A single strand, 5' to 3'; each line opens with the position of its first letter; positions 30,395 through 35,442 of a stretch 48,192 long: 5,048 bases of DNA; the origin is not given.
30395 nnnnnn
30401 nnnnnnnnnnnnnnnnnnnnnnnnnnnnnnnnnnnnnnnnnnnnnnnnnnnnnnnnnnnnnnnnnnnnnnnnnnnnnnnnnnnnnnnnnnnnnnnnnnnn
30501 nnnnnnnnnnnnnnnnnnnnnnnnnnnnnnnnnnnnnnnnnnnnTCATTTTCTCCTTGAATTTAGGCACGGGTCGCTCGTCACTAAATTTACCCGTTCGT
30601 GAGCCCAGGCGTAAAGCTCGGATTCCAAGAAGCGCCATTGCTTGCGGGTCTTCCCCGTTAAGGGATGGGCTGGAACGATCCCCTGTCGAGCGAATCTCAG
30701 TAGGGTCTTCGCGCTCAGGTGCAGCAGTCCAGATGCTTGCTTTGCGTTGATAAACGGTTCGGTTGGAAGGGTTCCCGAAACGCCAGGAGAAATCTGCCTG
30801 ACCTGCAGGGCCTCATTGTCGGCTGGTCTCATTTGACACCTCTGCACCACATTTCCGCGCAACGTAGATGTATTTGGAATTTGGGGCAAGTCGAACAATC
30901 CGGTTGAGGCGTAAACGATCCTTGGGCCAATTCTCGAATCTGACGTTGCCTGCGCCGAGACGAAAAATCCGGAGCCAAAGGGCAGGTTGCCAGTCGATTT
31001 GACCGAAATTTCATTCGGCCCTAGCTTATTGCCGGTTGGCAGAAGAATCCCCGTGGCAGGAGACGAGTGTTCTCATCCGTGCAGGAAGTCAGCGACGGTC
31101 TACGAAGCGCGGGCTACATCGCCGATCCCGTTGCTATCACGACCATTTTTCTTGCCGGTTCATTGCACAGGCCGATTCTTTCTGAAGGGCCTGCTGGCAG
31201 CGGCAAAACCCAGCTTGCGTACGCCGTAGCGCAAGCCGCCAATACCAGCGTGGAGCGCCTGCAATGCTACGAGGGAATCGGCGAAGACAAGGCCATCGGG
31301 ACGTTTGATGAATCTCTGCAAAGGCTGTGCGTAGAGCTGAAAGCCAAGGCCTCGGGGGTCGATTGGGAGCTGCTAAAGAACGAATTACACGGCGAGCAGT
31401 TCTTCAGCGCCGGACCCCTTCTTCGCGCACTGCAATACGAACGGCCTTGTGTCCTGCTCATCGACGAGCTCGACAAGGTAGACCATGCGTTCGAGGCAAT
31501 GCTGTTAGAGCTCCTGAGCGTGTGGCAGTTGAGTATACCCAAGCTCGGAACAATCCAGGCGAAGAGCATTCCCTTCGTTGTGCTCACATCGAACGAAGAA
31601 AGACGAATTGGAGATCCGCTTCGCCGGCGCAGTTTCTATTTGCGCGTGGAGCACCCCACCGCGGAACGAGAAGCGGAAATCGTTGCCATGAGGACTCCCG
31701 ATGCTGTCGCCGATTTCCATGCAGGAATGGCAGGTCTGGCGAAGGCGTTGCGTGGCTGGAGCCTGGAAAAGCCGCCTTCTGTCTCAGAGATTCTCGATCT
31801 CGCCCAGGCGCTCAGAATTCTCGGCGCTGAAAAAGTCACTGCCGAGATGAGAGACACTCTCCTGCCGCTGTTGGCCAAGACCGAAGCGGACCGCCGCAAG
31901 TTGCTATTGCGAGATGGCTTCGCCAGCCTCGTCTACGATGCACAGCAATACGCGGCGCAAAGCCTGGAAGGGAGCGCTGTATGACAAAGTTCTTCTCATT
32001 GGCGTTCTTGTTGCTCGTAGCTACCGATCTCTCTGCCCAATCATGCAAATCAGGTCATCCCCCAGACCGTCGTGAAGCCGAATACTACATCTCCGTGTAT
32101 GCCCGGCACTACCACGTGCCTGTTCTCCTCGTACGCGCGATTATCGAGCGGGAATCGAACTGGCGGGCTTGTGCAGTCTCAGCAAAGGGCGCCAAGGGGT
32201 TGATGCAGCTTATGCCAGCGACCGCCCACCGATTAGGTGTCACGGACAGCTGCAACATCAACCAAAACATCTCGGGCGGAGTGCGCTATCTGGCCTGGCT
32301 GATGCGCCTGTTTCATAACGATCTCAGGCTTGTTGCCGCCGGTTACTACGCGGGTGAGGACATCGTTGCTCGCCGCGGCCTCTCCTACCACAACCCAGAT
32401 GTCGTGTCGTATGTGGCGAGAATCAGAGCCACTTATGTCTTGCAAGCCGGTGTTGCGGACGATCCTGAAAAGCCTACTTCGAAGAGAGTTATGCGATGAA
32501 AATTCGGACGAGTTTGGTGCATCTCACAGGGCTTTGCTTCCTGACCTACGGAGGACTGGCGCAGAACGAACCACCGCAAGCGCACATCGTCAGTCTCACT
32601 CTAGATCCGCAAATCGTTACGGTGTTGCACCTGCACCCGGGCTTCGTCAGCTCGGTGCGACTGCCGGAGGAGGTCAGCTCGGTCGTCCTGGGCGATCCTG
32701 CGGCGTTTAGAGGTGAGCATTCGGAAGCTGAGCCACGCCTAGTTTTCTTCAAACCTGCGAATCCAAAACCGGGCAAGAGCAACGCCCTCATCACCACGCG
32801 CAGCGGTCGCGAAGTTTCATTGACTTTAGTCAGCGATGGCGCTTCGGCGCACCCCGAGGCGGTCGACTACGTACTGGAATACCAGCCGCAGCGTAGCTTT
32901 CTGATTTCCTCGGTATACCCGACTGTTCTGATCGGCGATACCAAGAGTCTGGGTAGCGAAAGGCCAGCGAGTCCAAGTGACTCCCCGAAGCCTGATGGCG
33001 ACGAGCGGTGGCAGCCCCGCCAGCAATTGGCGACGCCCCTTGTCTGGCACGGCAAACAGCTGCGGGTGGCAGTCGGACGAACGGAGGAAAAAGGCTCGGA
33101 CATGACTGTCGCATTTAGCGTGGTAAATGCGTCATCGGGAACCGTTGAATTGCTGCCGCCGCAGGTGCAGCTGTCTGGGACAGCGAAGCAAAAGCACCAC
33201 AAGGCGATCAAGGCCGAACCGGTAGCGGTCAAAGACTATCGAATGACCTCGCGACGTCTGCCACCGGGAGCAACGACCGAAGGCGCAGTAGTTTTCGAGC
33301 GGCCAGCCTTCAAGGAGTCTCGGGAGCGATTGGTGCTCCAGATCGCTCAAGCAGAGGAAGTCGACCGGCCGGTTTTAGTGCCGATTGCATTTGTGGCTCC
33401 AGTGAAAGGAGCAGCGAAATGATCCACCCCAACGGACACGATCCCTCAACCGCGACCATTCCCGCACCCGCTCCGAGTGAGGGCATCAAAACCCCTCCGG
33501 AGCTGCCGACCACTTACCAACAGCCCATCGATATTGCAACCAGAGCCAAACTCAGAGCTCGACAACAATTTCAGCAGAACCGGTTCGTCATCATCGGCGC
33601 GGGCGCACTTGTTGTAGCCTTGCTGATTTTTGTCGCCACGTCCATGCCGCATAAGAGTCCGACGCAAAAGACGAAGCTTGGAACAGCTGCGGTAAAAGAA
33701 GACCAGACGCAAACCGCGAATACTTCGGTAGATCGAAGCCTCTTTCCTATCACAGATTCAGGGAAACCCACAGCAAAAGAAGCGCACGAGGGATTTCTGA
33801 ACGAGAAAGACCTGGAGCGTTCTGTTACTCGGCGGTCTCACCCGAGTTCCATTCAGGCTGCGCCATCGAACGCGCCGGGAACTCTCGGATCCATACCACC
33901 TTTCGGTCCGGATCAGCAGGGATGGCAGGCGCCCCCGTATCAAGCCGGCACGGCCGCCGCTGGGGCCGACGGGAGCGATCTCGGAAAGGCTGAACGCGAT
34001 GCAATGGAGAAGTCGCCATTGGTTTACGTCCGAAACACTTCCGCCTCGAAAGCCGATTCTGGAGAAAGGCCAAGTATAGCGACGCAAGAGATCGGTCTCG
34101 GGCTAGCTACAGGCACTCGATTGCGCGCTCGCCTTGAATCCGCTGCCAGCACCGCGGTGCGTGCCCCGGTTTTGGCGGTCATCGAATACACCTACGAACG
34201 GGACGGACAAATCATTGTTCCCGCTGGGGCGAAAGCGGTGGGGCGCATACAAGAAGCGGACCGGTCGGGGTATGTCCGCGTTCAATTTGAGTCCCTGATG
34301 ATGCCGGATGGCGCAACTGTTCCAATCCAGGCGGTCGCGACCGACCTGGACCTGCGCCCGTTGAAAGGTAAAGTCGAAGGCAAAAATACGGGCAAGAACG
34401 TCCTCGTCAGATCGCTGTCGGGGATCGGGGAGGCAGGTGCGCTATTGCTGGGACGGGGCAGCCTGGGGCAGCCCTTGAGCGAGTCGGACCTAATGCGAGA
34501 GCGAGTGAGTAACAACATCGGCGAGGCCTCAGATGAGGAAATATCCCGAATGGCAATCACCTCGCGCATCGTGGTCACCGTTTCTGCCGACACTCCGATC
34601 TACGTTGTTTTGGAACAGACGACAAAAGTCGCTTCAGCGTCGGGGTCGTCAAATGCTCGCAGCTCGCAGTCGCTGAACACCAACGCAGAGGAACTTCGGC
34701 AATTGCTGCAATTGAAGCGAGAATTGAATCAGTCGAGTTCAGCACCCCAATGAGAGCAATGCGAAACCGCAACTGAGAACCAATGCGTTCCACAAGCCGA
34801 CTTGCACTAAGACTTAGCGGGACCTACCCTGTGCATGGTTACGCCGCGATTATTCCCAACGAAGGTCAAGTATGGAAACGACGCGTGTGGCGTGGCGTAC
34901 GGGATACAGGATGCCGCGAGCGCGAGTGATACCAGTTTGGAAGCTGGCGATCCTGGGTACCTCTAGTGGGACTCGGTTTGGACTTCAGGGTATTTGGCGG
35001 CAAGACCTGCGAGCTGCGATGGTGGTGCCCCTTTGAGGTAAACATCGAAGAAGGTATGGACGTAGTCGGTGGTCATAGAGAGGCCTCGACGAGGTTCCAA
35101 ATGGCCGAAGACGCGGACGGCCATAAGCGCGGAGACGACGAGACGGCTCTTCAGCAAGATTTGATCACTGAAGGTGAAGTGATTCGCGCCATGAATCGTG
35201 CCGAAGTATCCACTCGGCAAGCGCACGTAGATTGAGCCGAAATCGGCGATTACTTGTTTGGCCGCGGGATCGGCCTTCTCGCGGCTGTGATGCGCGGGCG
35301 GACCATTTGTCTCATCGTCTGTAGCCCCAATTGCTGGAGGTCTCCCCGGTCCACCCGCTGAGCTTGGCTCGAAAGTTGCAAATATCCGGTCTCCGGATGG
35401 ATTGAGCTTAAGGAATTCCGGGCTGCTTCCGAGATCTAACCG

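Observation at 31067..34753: Orphan four-gene operon: MoxR-type AAA+ ATPase + VirB1-like + VirB9/TraN-like + VirB10/TrbI-like, without the rest of a T4SS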

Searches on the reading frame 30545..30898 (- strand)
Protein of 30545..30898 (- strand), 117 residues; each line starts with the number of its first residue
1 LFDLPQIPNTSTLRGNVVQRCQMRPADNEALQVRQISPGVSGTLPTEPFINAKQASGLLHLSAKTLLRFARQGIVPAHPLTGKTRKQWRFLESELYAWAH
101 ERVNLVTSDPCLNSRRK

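Call 3: search_protein_families(library=pfam, proteins=[window:30545-30898:-], max_evalue=0.1)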
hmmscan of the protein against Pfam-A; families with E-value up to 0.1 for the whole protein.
window:30545-30898:- (117 aa): 1 family
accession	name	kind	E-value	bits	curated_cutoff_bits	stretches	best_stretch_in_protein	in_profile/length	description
PF12728.13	HTH_17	-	1.4e-07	32.1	27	1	51-101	3-49/51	Helix-turn-helix domain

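Call 11: search_protein_families(library=ncbifam, proteins=[window:30545-30898:-], max_evalue=0.1)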
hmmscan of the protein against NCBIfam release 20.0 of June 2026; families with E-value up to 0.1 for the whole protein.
window:30545-30898:- (117 aa): 2 families
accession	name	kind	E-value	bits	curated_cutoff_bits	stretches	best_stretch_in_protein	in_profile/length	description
NF047737.1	antiphage_MADS1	equivalog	6.1e-05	23.2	80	1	57-98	11-48/49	methylation-associated defense system helix-turn-helix domain-containing protein MAD1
TIGR01764.1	excise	domain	0.035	14.5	28.8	1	53-100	5-48/49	excisionase family DNA-binding protein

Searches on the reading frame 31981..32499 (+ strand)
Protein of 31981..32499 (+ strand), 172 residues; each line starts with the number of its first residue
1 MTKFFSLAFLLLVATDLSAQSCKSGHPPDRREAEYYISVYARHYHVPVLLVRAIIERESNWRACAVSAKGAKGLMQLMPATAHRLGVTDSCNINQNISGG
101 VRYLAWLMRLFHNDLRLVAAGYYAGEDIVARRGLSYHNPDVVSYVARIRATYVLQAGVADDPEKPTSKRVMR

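Call 3: search_protein_families(library=pfam, proteins=[window:31981-32499:+], max_evalue=0.1)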
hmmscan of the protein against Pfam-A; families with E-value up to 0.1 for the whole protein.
window:31981-32499:+ (172 aa): 1 family
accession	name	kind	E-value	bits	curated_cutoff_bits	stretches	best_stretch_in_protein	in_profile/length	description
PF01464.25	SLT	-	1.1e-20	73.8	21.3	1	36-133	2-105/117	Transglycosylase SLT domain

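Call 11: search_protein_families(library=ncbifam, proteins=[window:31981-32499:+], max_evalue=0.1)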
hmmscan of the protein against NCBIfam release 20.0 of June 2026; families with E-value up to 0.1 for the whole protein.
window:31981-32499:+ (172 aa): 8 families
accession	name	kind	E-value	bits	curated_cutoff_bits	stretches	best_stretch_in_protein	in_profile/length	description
NF008112.0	PRK10859.1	equivalog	9.1e-14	50.8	354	1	50-111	305-366/483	membrane-bound lytic murein transglycosylase MltF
NF047373.1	BB0259_flg_lyt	exception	3.4e-12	46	234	1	37-126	552-647/705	flagellar assembly lytic transglycosylase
NF008631.0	PRK11619.1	equivalog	1.5e-08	33.5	536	1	46-146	492-603/644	murein transglycosylase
NF052397.1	AggPromo_Cterm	subfamily_domain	2.3e-05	24.8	40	1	52-104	6-60/80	aggregation-promoting factor C-terminal-like domain-containing protein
NF008670.0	PRK11671.1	equivalog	4.2e-05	22.9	375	1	37-84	196-243/359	membrane-bound lytic murein transglycosylase MltC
NF008050.0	PRK10783.1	equivalog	0.0067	14.8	508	1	35-129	106-205/457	murein transglycosylase D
TIGR04200.2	targ_of_XrtJ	subfamily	0.016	15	40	0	4-21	6-23/57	PExPT-CTERM protein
NF012014.0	PRK15470.1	equivalog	0.018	14.7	233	1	45-84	51-90/203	membrane-bound lytic murein transglycosylase EmtA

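Call 13: search_protein_families(library=padloc, proteins=[window:31981-32499:+], max_evalue=0.1)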
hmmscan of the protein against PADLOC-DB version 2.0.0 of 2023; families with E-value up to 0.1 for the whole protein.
window:31981-32499:+ (172 aa): 0 families

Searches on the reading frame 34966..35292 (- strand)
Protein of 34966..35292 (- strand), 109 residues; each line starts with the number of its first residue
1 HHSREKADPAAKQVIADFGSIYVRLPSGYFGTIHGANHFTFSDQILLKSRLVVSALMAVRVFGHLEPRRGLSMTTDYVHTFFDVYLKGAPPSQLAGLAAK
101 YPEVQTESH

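Call 87: search_protein_families(library=pfam, proteins=[window:34966-35292:-], max_evalue=0.05)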
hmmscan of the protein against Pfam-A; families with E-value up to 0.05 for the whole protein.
seq(109 aa): 0 families
